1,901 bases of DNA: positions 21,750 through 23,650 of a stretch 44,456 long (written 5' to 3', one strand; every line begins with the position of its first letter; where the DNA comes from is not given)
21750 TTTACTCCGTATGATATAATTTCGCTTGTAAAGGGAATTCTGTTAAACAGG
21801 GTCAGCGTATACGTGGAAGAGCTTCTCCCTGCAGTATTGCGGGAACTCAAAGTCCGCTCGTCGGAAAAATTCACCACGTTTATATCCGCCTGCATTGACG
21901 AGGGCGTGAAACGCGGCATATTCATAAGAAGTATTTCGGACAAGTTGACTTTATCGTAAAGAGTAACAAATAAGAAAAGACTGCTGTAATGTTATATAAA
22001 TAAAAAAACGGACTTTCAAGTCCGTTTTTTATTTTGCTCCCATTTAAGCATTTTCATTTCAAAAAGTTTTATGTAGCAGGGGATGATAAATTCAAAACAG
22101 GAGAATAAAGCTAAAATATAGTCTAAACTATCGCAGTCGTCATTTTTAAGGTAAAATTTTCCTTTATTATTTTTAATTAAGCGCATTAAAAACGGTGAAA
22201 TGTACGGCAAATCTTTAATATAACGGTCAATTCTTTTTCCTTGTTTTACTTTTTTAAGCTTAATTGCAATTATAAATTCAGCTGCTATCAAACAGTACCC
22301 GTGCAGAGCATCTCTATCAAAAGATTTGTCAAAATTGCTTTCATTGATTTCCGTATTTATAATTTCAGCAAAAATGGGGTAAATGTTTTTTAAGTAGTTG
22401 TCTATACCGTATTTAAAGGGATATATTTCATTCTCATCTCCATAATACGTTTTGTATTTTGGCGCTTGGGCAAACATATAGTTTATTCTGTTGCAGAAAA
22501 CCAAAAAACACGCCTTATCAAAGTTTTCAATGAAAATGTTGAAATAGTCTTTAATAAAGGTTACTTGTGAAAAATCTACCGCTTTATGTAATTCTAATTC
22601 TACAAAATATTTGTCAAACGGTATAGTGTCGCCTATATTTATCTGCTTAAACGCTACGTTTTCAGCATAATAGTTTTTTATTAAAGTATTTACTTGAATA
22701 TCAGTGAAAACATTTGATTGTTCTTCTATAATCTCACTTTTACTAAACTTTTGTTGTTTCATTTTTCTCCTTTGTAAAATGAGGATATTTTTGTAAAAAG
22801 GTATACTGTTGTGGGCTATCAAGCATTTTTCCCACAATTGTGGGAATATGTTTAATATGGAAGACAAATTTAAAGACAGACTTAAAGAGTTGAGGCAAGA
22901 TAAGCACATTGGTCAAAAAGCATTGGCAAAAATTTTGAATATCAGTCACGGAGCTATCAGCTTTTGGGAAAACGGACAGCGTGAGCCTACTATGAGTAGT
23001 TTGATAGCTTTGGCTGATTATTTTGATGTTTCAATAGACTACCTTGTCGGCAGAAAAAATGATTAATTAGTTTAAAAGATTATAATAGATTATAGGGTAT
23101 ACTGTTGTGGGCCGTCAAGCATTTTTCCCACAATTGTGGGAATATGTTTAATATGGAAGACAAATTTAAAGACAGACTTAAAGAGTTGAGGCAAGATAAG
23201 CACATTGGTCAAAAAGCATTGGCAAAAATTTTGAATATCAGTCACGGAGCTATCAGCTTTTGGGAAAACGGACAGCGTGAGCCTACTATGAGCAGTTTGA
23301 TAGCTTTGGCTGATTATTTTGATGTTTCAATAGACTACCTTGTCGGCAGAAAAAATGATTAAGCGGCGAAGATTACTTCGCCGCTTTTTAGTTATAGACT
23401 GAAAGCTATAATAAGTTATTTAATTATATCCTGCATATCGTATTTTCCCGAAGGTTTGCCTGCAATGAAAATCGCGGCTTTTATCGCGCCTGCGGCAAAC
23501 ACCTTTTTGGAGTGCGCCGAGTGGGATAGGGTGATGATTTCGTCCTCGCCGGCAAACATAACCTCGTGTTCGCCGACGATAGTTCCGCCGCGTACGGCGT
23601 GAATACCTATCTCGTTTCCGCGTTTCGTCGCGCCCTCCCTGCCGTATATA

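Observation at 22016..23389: Tandemly duplicated XRE repressor cassette with perfect palindromic operators, divergent from an AT-rich orphan gene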

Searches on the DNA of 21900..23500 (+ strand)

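Call 89: search_rna_families(source=window, start=21900, end=23500, threshold=evalue, max_evalue=1)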
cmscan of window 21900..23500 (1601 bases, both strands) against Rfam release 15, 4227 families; matches with E-value up to 1: 10.
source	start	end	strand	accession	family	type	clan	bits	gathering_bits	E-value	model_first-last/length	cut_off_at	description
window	21999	22123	-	RF01859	Phe_leader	Cis-reg; leader;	-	32.6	55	0.0039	1-125/125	no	Phenylalanine leader peptide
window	23330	23388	+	RF02057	STnc40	Gene; sRNA;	-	29.3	45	0.013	1-70/70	no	Salmonella enterica sRNA STnc40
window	22000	22063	-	RF02891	AgrB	Gene; antisense;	-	29.3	40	0.019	1-84/84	no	ArsR-gov region gene B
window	21995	22067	-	RF03162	TD-2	Gene; sRNA;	CL00124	26.2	48.7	0.29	1-98/98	no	TD-2 RNA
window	21995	22068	-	RF02029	sraA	Gene; sRNA;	-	24.4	56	0.53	1-95/95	no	sraA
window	21952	22036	+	RF02059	STnc50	Gene; sRNA;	-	24.1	55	0.29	1-84/84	no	Salmonella enterica sRNA STnc40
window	21965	22038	+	RF02053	STnc430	Gene; sRNA;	-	23.3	47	0.67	1-162/162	no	Enterobacterial sRNA STnc430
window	21936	22039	+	RF00558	L20_leader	Cis-reg; leader;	-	21.1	58.7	0.31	1-127/127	no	Ribosomal protein L20 leader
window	22434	22570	+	RF00028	Intron_gpI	Intron;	-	16.7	50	0.24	1-253/253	no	Group I catalytic intron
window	21993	22034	+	RF04196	MIR5638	Gene; miRNA;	-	15.1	500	0.14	1-464/464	no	MIR5638 microRNA precursor family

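Call 90: search_dna_similar(query=window:22763-23400:+, collection=plasmids, mode=distant, max_evalue=0.000001, max_rows=8)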
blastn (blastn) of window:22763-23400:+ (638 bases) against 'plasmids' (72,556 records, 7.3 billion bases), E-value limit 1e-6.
No match.

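Call 91: search_dna_similar(query=window:22763-23400:+, collection=phages, mode=distant, max_evalue=0.000001, max_rows=8)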
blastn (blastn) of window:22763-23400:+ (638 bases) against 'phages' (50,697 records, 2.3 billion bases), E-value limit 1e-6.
No match.
